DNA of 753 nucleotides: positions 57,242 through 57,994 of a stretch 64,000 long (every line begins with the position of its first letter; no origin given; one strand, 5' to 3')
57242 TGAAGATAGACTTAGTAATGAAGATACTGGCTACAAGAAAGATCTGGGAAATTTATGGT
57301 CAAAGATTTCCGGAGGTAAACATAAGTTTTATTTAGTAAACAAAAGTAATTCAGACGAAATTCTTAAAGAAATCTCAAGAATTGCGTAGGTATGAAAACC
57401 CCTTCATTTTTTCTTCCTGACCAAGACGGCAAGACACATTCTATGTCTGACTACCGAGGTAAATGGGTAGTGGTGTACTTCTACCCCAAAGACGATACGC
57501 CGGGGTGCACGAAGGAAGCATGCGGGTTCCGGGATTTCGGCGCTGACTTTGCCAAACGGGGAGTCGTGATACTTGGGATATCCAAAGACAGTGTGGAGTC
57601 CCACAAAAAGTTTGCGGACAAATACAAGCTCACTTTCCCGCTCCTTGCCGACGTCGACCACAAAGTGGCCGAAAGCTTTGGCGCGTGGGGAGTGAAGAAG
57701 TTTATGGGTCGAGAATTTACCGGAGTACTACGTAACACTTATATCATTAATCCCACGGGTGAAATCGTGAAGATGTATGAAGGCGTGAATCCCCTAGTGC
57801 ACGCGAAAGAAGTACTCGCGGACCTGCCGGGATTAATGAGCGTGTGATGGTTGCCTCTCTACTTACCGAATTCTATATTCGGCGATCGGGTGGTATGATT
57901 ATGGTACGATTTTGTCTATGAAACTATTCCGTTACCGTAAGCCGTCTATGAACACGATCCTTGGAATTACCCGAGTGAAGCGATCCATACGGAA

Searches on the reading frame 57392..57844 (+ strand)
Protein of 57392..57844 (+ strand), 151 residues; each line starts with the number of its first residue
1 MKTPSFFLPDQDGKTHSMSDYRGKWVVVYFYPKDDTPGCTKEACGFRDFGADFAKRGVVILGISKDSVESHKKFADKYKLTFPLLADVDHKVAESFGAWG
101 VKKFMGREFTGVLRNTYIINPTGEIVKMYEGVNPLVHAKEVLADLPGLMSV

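Call 3: search_protein_families(library=pfam, proteins=[window:57392-57844:+], max_evalue=0.01)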
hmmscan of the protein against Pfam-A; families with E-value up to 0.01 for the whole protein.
window:57392-57844:+ (151 aa): 3 families
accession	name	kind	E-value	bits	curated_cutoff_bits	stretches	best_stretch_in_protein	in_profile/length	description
PF00578.27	AhpC-TSA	-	3.2e-42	143.8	26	1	2-127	4-123/124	AhpC/TSA family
PF08534.16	Redoxin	-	2.2e-21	76.6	26.6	1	2-134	5-137/148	Redoxin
PF13911.12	AhpC-TSA_2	-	0.0029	18.4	27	1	51-107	7-56/114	AhpC/TSA antioxidant enzyme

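Call 4: search_protein_families(library=ncbifam, proteins=[window:57392-57844:+], max_evalue=0.01)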
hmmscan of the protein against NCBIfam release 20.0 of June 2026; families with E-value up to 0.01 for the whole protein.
window:57392-57844:+ (151 aa): 13 families
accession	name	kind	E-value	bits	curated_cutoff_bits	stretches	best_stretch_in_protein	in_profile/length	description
NF053650.1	PerredPrxQDein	equivalog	1.3e-50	171.2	260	1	4-144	2-141/148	thioredoxin-dependent peroxiredoxin PrxQ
NF006960.0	PRK09437.1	equivalog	1.3e-46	158.4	140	1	2-144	9-151/156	thioredoxin-dependent thiol peroxidase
NF009668.0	PRK13189.1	equivalog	2.3e-17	62.9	211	1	2-125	15-139/224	peroxiredoxin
NF009669.0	PRK13190.1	equivalog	1.4e-15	57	261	1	16-125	21-130/203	putative peroxiredoxin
NF040737.1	peroxi_PrxU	equivalog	3.6e-15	56.3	270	1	13-136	55-178/233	thioredoxin-dependent peroxiredoxin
NF002854.0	PRK03147.1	subfamily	4.7e-14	52.7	170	1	2-133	41-160/176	thiol-disulfide oxidoreductase ResA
TIGR03137.1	AhpC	equivalog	3.9e-13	49.6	272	1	17-128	25-134/187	alkyl hydroperoxide reductase subunit C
NF010122.0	PRK13599.1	equivalog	1.4e-10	40.9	456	1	8-126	18-137/220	peroxiredoxin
NF009670.0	PRK13191.1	equivalog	2.6e-10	40.2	374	1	11-125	21-136/215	putative peroxiredoxin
NF041054.1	WAxxUGC_long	equivalog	2.8e-07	30.1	300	1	2-100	83-181/354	ResA-like WAxxUGC motif-containing protein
NF011576.0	PRK15000.1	subfamily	1.4e-05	24.9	301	1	22-75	33-86/200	peroxiredoxin C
NF001808.0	PRK00522.1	equivalog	8e-05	22.1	123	1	2-77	23-96/167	thiol peroxidase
NF041202.1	StoA_CxxC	exception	0.0015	18.4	210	1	21-98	50-129/163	endospore biogenesis thiol-disulfide oxidoreductase StoA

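Call 11: find_encoding_contigs(protein=window:57392-57844:+, flank=10000, max_places=8)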
Protein window:57392-57844:+ (151 aa): 2 contigs read that carry it; 1 place shown.
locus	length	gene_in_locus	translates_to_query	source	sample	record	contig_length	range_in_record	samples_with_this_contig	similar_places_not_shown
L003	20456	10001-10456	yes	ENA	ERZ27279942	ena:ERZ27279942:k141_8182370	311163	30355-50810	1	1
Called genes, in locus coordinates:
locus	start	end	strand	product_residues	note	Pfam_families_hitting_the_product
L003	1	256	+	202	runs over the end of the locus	PF01161:PBP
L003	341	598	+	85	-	PF12728:HTH_17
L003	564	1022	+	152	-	PF02661:Fic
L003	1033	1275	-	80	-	PF12728:HTH_17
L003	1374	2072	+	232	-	-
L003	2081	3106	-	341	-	PF00892:EamA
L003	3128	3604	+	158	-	-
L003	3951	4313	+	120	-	-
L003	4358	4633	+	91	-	-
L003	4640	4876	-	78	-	-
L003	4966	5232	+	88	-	-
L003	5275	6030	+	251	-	PF08378:NERD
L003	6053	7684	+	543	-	PF01555:N6_N4_Mtase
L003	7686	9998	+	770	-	PF04851:ResIII, PF00270:DEAD (weak)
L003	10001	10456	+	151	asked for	PF00578:AhpC-TSA, PF08534:Redoxin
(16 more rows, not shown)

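Call 49: find_homologous_proteins(query=window:57392-57844:+, max_evalue=1e-30)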
Query window:57392-57844:+ (151 aa): 6910 proteins with E <= 1e-30 among 8000 candidates; the best 120 are listed.
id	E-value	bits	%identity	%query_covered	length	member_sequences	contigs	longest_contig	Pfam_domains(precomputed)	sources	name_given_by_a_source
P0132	6.1e-99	346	100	100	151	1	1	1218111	PF08534.17,PF00578.28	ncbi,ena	-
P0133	7.6e-78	278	77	99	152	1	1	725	PF08534.17,PF00578.28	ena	-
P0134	1.9e-74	267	76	99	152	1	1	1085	PF08534.17,PF00578.28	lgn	-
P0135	4.9e-74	265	74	99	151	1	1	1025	PF08534.17,PF00578.28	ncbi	-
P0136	8.3e-74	265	73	99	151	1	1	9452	PF08534.17,PF00578.28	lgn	-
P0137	3.5e-73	263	77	96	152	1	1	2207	PF08534.17,PF00578.28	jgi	jgi:thioredoxin-dependent peroxiredoxin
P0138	1.1e-72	261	77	96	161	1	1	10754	PF08534.17,PF00578.28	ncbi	-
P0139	1.4e-72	261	75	99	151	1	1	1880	PF08534.17,PF00578.28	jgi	jgi:peroxiredoxin Q/BCP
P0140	7.7e-72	258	72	99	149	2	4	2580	PF08534.17,PF00578.28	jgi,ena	-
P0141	1.6e-71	257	71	99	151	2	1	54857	PF08534.17,PF00578.28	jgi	jgi:peroxiredoxin Q/BCP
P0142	7.6e-71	255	75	95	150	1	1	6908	PF08534.17,PF00578.28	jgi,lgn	-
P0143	6.0e-70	252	74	95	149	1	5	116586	PF08534.17,PF00578.28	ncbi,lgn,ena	-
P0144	9.0e-70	251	73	99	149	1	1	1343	PF08534.17,PF00578.28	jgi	jgi:peroxiredoxin Q/BCP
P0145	9.2e-70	251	70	98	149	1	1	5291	PF08534.17,PF00578.28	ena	-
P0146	8.7e-69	248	69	99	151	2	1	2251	PF08534.17,PF00578.28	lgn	-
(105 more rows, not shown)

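Call 50: find_encoding_contigs(protein=P0138, flank=7000, max_places=2)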
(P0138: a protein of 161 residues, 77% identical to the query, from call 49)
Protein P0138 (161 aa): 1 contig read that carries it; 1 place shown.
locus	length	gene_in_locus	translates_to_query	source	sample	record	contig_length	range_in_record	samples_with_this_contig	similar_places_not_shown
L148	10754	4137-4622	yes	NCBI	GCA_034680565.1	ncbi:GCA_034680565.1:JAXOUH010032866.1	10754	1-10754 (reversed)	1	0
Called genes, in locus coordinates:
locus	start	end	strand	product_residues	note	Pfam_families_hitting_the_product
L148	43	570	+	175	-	PF03193:RsgA_GTPase (faint), PF00009:GTP_EFTU, PF01926:MMR_HSR1, PF02421:FeoB_N, PF02492:cobW (faint), PF16897:MMR_HSR1_Xtn (weak)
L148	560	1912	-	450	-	PF00753:Lactamase_B (faint), PF23023:Anti-Pycsar_Apyc1 (weak), PF12706:Lactamase_B_2 (weak), PF10996:Beta-Casp, PF07521:RMMBL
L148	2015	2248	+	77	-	-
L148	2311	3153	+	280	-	-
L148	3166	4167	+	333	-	-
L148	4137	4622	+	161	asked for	PF00578:AhpC-TSA, PF08534:Redoxin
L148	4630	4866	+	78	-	PF24717:DUF7672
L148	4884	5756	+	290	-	PF00903:Glyoxalase, PF22677:Ble-like_N (faint), PF00903:Glyoxalase (weak)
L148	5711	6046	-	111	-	PF06262:Zincin_1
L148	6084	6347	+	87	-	PF21840:DUF6899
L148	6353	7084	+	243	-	PF13847:Methyltransf_31, PF08241:Methyltransf_11, PF08242:Methyltransf_12 (weak), PF13649:Methyltransf_25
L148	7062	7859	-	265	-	PF10672:Methyltrans_SAM, PF03602:Cons_hypoth95 (weak)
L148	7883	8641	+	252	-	PF02585:PIG-L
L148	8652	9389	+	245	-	PF02463:SMC_N, PF00005:ABC_tran, PF13304:AAA_21 (faint)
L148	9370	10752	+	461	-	?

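Call 51: find_encoding_contigs(protein=P0136, flank=7000, max_places=2)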
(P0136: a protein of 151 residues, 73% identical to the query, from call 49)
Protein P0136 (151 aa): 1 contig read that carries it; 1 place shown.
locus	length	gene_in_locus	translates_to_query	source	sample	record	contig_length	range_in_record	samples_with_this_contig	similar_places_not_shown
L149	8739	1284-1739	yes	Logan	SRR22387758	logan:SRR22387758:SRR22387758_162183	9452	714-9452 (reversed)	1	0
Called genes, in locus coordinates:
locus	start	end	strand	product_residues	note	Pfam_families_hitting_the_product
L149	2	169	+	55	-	?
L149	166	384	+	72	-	PF07521:RMMBL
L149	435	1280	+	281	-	-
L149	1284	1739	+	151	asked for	PF00578:AhpC-TSA, PF08534:Redoxin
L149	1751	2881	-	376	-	PF13167:GTP-bdg_N, PF16360:GTP-bdg_M, PF01926:MMR_HSR1, PF02421:FeoB_N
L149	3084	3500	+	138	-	-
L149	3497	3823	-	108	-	PF02643:DUF192 (weak)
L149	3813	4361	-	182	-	PF01396:Zn_ribbon_Top1 (faint), PF03119:DNA_ligase_ZBD (faint), PF06677:Auto_anti-p27 (faint), PF13240:Zn_Ribbon_1 (faint), PF26040:Zn_ribbon_CLPX_N (faint)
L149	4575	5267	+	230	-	-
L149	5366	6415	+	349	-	PF09903:DUF2130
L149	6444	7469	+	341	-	PF09243:Rsm22, PF13847:Methyltransf_31 (weak), PF08242:Methyltransf_12 (faint), PF13649:Methyltransf_25 (weak)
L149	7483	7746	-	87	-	-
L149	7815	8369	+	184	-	PF03167:UDG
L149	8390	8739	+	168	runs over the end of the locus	PF03073:TspO_MBR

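Call 52: find_encoding_contigs(protein=P0143, flank=7000, max_places=2)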
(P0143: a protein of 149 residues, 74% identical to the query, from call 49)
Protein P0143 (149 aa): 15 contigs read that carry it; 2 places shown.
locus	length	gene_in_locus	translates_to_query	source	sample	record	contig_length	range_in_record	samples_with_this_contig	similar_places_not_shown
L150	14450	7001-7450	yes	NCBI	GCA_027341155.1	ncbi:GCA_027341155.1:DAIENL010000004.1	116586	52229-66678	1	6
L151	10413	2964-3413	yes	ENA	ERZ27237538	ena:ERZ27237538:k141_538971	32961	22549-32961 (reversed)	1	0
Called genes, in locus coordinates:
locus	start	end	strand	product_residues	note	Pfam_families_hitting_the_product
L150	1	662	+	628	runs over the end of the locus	PF04851:ResIII (faint), PF24883:NPHP3_N (faint), PF09848:SLFN-g3_helicase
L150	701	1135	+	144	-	-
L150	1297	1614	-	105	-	-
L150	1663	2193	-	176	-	-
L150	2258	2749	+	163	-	PF01936:NYN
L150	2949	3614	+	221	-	PF00565:SNase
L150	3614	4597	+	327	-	PF13310:Virulence_RhuM, PF02661:Fic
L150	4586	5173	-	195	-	-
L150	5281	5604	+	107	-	-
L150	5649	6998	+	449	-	PF00753:Lactamase_B, PF23023:Anti-Pycsar_Apyc1 (faint), PF12706:Lactamase_B_2 (weak), PF10996:Beta-Casp, PF07521:RMMBL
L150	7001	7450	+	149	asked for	PF00578:AhpC-TSA, PF08534:Redoxin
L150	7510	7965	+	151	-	-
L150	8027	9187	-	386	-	PF13167:GTP-bdg_N, PF16360:GTP-bdg_M, PF01926:MMR_HSR1, PF02421:FeoB_N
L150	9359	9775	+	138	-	-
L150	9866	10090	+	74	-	-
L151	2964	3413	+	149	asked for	PF00578:AhpC-TSA, PF08534:Redoxin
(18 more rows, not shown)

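Call 81: search_protein_families(library=pfam, proteins=[L153:4330-6384:+], max_evalue=10)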
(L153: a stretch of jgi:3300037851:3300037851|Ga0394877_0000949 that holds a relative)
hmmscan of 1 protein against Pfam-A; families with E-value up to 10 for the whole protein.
L153:4330-6384:+ (685 aa): 3 families
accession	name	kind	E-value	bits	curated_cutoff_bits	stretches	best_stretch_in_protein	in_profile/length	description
PF08378.17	NERD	-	0.0002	22.3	22.1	1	299-390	4-93/111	Nuclease-related domain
PF09002.17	Card1_endonuc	-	0.077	13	26.4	1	319-360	32-74/136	Card1-like, endonuclease domain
PF10256.14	Erf4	-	0.078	13.4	29.3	1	416-483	29-96/116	Golgin subfamily A member 7/ERF4 family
